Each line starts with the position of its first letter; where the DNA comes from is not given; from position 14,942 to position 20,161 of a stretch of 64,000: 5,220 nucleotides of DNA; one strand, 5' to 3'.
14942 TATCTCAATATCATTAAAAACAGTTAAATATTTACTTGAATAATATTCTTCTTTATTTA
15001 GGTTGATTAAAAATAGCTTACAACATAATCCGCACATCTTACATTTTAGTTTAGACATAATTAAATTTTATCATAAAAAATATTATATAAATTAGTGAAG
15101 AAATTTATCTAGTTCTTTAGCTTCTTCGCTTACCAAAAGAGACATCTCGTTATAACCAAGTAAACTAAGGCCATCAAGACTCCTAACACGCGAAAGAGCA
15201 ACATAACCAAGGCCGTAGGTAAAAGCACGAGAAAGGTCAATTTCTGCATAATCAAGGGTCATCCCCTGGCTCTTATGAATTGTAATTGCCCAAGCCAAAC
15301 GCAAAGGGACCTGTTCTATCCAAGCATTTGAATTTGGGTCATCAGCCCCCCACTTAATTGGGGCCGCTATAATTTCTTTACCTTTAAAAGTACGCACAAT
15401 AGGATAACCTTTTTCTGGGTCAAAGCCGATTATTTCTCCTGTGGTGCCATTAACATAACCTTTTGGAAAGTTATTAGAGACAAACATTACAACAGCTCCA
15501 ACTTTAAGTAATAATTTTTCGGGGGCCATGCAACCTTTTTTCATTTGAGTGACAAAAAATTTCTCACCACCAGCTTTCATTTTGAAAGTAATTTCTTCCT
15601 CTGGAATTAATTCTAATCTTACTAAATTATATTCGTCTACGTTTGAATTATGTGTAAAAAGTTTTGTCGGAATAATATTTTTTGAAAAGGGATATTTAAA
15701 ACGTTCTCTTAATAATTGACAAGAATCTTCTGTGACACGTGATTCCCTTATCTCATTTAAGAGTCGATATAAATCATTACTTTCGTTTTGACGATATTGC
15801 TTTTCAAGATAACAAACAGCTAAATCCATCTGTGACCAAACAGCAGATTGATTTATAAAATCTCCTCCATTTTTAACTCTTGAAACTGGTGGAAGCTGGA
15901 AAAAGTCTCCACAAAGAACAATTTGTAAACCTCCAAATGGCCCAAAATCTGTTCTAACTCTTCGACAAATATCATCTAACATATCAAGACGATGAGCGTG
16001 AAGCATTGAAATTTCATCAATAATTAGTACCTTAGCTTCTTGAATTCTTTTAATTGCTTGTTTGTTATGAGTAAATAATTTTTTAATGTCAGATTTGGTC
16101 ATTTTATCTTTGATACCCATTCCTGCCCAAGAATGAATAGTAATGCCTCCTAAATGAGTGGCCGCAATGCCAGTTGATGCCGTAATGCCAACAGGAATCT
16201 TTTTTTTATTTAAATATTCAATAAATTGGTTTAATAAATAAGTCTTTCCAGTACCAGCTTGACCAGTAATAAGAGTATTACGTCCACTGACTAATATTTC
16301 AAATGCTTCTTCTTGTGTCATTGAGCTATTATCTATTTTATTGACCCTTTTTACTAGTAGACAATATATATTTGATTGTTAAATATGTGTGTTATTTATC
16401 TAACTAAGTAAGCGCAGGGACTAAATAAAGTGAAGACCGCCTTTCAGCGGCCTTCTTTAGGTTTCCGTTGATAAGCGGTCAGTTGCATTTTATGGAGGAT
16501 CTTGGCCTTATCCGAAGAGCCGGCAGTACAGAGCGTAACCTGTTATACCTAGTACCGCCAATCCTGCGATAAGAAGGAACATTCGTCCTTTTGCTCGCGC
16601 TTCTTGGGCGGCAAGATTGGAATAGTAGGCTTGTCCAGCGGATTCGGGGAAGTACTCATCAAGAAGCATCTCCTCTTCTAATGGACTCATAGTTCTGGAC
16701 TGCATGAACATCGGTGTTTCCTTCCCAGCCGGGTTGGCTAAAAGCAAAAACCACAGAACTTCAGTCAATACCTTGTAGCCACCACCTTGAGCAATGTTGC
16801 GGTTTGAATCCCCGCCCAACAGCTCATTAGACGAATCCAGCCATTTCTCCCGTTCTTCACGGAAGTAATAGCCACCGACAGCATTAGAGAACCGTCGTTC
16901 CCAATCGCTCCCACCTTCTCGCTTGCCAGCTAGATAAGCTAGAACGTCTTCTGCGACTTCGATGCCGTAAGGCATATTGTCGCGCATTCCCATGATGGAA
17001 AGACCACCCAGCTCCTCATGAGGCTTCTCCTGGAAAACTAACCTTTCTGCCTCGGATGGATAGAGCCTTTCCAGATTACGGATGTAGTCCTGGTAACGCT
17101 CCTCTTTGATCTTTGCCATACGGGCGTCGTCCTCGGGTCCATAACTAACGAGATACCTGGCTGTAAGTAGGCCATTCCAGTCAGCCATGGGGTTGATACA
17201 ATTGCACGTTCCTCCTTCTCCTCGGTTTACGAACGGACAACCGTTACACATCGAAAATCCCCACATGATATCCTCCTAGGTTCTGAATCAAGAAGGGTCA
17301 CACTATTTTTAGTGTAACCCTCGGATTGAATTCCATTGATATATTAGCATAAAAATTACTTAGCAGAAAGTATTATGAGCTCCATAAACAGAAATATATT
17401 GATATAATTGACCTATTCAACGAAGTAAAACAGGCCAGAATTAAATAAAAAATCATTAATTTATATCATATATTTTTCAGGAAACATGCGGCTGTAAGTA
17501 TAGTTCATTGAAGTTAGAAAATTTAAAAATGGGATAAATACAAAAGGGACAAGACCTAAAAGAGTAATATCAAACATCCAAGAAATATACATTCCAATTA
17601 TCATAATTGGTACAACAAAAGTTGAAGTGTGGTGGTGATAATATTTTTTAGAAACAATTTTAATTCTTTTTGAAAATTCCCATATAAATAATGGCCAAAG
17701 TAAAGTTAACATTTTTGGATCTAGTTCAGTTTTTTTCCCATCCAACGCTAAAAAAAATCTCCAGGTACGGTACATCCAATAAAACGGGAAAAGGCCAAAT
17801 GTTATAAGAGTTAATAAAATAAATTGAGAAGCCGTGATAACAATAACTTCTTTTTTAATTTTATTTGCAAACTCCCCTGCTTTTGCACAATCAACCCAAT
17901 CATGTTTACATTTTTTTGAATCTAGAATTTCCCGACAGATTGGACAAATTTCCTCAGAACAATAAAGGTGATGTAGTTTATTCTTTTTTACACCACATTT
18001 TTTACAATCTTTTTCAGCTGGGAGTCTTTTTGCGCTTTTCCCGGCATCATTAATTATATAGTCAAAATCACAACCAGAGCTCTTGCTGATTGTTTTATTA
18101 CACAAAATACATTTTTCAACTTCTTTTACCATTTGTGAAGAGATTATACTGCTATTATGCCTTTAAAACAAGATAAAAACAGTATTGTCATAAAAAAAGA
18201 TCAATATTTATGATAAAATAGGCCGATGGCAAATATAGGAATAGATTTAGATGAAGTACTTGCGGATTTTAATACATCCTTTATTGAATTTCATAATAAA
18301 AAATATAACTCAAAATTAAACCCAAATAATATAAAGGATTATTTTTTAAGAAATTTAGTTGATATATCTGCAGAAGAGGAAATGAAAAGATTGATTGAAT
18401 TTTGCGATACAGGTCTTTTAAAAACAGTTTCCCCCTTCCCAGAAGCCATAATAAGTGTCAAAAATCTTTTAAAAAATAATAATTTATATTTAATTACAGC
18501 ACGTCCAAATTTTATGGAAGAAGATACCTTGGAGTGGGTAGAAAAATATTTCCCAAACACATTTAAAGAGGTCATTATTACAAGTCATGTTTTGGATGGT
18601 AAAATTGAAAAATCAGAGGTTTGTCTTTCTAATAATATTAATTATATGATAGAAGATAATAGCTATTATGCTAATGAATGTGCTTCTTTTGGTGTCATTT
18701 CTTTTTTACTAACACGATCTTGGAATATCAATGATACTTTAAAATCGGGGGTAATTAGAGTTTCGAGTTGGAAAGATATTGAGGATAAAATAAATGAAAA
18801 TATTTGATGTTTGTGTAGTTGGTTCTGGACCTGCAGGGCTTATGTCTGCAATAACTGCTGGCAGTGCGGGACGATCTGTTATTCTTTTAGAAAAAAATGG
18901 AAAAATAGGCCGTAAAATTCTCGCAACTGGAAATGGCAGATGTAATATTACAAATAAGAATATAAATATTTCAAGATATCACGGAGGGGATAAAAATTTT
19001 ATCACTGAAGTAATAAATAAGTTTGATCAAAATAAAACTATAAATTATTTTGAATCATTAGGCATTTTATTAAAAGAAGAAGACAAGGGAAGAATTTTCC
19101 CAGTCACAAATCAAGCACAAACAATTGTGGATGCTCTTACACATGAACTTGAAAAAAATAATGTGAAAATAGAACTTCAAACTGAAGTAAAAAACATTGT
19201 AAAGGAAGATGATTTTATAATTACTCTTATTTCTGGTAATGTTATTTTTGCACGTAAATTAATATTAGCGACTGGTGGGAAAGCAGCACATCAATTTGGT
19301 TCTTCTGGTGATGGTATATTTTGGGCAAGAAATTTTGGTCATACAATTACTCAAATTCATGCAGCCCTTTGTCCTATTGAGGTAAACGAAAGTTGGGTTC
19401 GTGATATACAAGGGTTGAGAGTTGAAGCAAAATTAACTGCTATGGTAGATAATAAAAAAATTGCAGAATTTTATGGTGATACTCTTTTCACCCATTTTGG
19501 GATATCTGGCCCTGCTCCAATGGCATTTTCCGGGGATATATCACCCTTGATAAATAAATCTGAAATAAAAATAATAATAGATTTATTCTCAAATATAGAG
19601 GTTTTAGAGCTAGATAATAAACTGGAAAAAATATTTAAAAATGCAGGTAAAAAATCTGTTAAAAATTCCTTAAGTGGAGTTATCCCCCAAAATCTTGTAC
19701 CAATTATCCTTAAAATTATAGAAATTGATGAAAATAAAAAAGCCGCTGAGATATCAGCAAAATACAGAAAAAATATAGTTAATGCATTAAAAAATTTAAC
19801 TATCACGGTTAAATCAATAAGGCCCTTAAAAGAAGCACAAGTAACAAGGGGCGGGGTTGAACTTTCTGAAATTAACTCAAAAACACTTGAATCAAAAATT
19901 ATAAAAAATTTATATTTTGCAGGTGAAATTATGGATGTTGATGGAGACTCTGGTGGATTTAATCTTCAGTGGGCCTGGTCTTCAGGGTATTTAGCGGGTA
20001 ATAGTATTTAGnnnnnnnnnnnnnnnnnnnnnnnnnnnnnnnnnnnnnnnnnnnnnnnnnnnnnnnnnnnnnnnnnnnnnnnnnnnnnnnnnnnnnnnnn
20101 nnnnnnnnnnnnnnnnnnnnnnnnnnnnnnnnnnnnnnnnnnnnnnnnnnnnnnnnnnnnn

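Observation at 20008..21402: Sigma-factor-like protein with a long coiled-coil insertion and no regions 2.3-3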

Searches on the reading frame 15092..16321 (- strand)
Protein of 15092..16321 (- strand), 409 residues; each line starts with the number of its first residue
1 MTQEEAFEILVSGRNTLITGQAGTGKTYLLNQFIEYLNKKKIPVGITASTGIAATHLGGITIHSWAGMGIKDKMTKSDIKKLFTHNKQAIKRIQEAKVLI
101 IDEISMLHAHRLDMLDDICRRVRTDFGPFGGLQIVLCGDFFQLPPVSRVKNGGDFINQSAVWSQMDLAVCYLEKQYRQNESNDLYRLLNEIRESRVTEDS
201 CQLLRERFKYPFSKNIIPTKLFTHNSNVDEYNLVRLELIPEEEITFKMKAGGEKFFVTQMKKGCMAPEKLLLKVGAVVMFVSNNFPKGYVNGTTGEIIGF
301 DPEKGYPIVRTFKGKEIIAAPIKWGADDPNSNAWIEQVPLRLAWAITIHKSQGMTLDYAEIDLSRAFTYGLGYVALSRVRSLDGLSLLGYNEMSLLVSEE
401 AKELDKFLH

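Call 13: search_protein_families(library=pfam, proteins=[window:15092-16321:-], max_evalue=0.001)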
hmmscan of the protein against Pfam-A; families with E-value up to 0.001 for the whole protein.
window:15092-16321:- (409 aa): 18 families
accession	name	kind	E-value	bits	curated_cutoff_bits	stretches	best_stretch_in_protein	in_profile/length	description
PF05970.20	PIF1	-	3.4e-39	135.2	25.9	1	12-182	21-193/223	PIF1-like helicase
PF13604.12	AAA_30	-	8.4e-17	62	27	1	3-197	6-174/191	AAA domain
PF13245.12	AAA_19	-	3.5e-15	56.8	25.1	1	3-147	1-133/134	AAA domain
PF09848.15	SLFN-g3_helicase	-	5.7e-10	39.4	24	1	16-208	4-191/354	Schlafen group 3, DNA/RNA helicase domain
PF13401.12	AAA_22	-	2.8e-09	37.8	27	1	14-138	6-122/130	AAA domain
PF06745.19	ATPase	-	1.3e-06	28.4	26.6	0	11-34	17-40/231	KaiC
PF21530.3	Pif1_2B_dom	-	7e-06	26.1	23.9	1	259-300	5-47/47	DNA helicase Pif1, 2B domain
PF00270.35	DEAD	-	2.1e-05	24.8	26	0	3-29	4-30/167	DEAD/DEAH box helicase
PF05127.21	NAT10_TcmA_helicase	-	2.6e-05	24.6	22.7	1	18-115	2-109/176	RNA cytidine acetyltransferase NAT10/TcmA, helicase domain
PF01443.25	Viral_helicase1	-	3.3e-05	24.2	21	0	17-110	2-74/228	Viral superfamily 1 RNA helicase core domain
PF07728.20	AAA_5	-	4.4e-05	23.9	22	1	16-115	2-86/139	AAA domain (dynein-related subfamily)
PF13191.12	AAA_16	-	4.9e-05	24.3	32.6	1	11-45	20-52/167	AAA ATPase domain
PF07693.20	KAP_NTPase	-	8.5e-05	22.4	20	0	58-121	110-177/293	KAP family P-loop domain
PF02689.20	Herpes_Helicase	-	0.00018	20.1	27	0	345-386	732-775/808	Helicase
PF12775.13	AAA_7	-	0.00068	19.6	25.8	0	11-50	31-71/181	P-loop containing dynein motor region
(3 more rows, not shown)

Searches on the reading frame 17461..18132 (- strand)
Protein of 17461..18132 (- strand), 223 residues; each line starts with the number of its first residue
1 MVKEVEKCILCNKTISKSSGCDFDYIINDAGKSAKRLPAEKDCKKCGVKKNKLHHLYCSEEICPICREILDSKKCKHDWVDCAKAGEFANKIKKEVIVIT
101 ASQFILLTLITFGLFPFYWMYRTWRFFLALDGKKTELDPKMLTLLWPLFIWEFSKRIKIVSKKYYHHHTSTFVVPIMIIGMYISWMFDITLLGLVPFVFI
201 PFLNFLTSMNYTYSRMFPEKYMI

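Call 13: search_protein_families(library=pfam, proteins=[window:17461-18132:-], max_evalue=0.001)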
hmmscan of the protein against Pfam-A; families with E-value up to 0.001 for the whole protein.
window:17461-18132:- (223 aa): 1 family
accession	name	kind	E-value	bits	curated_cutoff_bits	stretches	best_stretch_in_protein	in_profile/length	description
PF14018.11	DUF4234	-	2.4e-05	24.8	25.3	1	104-174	6-51/70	Domain of unknown function (DUF4234)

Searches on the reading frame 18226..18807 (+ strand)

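Call 13: search_protein_families(library=pfam, proteins=[window:18226-18807:+], max_evalue=0.001)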
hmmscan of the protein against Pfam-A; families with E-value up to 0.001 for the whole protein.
window:18226-18807:+ (193 aa): 1 family
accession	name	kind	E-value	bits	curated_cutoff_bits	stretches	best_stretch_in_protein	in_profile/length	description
PF06941.18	NT5C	-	1.2e-15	58.4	24.8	1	4-189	4-174/180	5' nucleotidase, deoxy (Pyrimidine), cytosolic type C protein (NT5C)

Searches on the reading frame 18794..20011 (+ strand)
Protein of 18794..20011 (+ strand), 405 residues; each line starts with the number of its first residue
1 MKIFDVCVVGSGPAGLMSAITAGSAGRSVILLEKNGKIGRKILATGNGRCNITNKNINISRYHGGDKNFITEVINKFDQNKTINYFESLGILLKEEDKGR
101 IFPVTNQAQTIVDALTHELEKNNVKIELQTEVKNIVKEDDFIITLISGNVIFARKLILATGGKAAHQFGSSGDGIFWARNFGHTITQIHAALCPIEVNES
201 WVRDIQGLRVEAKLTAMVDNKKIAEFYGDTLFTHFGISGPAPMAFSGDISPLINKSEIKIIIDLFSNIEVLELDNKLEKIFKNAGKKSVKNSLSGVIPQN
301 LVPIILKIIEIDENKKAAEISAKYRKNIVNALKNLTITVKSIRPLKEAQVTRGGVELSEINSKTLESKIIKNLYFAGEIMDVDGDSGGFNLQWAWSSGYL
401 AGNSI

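Call 13: search_protein_families(library=pfam, proteins=[window:18794-20011:+], max_evalue=0.001)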
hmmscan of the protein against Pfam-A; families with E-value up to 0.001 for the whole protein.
window:18794-20011:+ (405 aa): 11 families
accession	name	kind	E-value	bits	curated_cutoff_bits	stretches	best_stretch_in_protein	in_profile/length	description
PF03486.20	HI0933_like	-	7.5e-84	281.4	50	1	5-403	2-243/244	HI0933-like protein Rossmann domain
PF22780.1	HI0933_like_1st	-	2.7e-37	128.6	27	1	189-350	1-165/165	HI0933-like protein barrel and H2TH domain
PF12831.13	FAD_oxidored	-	4.2e-11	43.2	27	1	5-143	1-122/416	FAD dependent oxidoreductase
PF07992.20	Pyr_redox_2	-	2.1e-10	41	26.1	2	4-37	1-34/291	Pyridine nucleotide-disulphide oxidoreductase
PF01266.30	DAO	-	5.6e-09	36.4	27.9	0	5-39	1-35/353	FAD dependent oxidoreductase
PF00890.30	FAD_binding_2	-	7.4e-09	35.7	20.4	1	5-40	1-36/414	FAD binding domain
PF01134.28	GIDA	-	2.1e-08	34.1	22.1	0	5-162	1-150/391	Glucose inhibited division protein A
PF13738.12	Pyr_redox_3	-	6.1e-07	29.4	30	0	107-161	79-133/305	Pyridine nucleotide-disulphide oxidoreductase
PF01494.25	FAD_binding_3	-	4e-06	26.7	22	1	5-140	3-131/349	FAD binding domain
PF00070.33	Pyr_redox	-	6.8e-05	23.8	22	0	109-140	40-71/82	Pyridine nucleotide-disulphide oxidoreductase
PF13450.12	NAD_binding_8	-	0.00046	20.8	21.9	1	8-39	1-32/68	NAD(P)-binding Rossmann-like domain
